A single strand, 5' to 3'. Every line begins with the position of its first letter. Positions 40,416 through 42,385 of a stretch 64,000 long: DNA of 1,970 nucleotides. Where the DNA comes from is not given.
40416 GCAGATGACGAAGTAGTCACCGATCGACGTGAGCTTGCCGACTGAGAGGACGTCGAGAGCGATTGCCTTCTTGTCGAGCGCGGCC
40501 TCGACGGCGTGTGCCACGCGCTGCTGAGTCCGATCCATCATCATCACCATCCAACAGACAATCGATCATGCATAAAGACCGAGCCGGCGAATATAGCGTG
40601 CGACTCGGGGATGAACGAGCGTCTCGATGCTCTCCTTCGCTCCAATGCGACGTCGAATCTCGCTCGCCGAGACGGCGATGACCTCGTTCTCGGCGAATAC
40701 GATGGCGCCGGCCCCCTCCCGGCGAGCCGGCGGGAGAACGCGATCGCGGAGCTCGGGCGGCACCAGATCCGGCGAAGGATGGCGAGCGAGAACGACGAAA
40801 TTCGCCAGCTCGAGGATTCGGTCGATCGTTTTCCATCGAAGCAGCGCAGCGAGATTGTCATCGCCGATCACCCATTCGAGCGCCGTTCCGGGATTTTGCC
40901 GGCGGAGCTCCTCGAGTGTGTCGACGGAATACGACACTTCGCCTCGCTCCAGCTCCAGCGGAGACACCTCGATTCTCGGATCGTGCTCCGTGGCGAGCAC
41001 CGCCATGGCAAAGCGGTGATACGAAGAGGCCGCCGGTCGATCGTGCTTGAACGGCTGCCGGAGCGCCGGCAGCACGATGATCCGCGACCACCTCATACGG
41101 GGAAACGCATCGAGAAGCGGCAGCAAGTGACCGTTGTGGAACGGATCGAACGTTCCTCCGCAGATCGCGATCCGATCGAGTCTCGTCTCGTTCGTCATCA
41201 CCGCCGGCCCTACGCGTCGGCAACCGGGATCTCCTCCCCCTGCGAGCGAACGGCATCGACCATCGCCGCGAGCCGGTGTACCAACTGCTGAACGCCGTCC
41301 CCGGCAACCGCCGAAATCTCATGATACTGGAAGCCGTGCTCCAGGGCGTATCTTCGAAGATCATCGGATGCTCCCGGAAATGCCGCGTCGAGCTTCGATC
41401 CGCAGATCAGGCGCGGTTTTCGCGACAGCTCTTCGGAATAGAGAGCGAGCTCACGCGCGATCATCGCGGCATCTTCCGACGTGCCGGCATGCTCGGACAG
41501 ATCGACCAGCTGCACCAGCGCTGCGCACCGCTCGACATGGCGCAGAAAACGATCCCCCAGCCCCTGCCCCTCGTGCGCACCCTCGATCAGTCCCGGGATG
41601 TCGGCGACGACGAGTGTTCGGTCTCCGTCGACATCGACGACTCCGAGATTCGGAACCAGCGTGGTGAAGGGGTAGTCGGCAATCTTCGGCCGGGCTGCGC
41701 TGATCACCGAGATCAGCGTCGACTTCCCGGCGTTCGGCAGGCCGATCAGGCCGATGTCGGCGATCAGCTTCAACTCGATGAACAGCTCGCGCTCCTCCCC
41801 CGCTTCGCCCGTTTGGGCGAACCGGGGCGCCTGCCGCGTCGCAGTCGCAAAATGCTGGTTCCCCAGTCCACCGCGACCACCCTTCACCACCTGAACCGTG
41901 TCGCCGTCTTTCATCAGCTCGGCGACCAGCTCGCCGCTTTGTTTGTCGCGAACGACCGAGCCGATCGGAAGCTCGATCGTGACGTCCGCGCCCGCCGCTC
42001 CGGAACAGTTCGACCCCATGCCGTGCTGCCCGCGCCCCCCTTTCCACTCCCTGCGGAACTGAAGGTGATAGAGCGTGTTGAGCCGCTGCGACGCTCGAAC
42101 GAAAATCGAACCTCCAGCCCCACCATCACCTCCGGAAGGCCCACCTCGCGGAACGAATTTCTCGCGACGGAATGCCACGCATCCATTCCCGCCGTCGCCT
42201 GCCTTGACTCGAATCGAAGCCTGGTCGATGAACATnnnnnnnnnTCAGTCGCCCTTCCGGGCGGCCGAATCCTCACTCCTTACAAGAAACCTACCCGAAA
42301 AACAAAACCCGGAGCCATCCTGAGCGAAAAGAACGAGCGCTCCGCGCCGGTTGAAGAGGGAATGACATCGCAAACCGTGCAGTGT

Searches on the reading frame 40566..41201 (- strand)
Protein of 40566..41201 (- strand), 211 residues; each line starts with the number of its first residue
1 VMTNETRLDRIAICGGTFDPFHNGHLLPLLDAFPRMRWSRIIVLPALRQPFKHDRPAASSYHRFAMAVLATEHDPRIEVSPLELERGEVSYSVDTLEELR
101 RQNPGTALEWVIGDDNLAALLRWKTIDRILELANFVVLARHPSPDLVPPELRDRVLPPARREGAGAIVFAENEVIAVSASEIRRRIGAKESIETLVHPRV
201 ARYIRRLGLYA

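Call 31: search_protein_families(library=pfam, proteins=[window:40566-41201:-], max_evalue=0.00001)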
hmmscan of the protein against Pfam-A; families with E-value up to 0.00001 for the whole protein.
window:40566-41201:- (211 aa): 1 family
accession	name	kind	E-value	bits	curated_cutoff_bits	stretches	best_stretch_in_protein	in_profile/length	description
PF01467.32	CTP_transf_like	-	7.3e-21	75.2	21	1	13-185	1-133/133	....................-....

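Call 32: search_protein_families(library=ncbifam, proteins=[window:40566-41201:-], max_evalue=0.00001)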
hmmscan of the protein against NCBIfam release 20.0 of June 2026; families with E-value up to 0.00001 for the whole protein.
window:40566-41201:- (211 aa): 13 families
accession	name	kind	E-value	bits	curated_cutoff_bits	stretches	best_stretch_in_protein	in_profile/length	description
TIGR00482.1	TIGR00482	equivalog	3.4e-45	154.5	112.45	1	13-210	1-194/194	nicotinate (nicotinamide) nucleotide adenylyltransferase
NF000840.1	PRK00071.1-3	equivalog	6.6e-44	149.8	150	1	6-210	3-198/201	nicotinate-nucleotide adenylyltransferase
NF000839.0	PRK00071.1-1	equivalog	1.2e-41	143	187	1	11-211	8-216/219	nicotinate-nucleotide adenylyltransferase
NF000841.0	PRK00071.1-4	equivalog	2.6e-33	115.5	197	1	6-141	4-139/194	nicotinate-nucleotide adenylyltransferase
NF005519.0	PRK07152.1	equivalog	8.3e-32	110.5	315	1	10-211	2-185/361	nicotinate-nucleotide adenylyltransferase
NF000843.0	PRK00071.2-2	equivalog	1.6e-23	83.4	240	1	5-141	8-142/212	nicotinate-nucleotide adenylyltransferase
NF005410.0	PRK06973.1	equivalog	3.9e-21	75.4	214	1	4-147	17-162/243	nicotinate-nucleotide adenylyltransferase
NF000846.0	PRK00071.2-5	equivalog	3.4e-18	65.9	329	1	10-143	20-151/210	nicotinate-nucleotide adenylyltransferase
NF000845.0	PRK00071.2-4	equivalog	4e-16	59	210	1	10-140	9-137/197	nicotinate-nucleotide adenylyltransferase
TIGR00125.1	cyt_tran_rel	domain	8.8e-08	32.2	27.7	1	11-75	1-64/65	adenylyltransferase/cytidyltransferase family protein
NF000842.0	PRK00071.2-1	equivalog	1e-07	31.8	167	1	10-210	3-184/191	nicotinate-nucleotide adenylyltransferase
NF006479.0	PRK08887.1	equivalog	4.5e-07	29.8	164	0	9-131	2-124/174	nicotinate-nicotinamide nucleotide adenylyltransferase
TIGR01510.1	coaD_prev_kdtB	equivalog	2.7e-06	27.5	103.3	0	11-80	1-65/155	pantetheine-phosphate adenylyltransferase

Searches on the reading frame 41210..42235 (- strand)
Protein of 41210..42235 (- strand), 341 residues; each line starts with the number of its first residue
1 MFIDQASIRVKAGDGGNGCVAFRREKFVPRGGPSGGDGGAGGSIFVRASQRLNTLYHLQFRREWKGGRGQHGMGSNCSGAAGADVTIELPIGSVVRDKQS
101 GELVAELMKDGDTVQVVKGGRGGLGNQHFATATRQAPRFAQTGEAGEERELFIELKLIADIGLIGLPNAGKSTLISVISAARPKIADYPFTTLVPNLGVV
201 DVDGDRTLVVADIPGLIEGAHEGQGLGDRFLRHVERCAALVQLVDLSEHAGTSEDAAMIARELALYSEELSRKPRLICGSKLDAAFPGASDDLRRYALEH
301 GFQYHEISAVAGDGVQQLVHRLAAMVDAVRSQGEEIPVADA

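Call 22: search_protein_families(library=pfam, proteins=[window:41210-42235:-], max_evalue=0.00001)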
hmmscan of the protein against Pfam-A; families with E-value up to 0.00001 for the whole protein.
window:41210-42235:- (341 aa): 3 families
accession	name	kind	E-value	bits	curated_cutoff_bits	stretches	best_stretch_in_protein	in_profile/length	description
PF01018.28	GTP1_OBG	-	1.7e-58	197.1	27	1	3-157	1-155/155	GTP1/OBG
PF01926.29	MMR_HSR1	-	3.5e-23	82.3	21.9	1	161-277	2-109/113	50S ribosome-binding GTPase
PF02421.24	FeoB_N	-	2.1e-07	31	27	1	161-216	3-57/156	Ferrous iron transport protein B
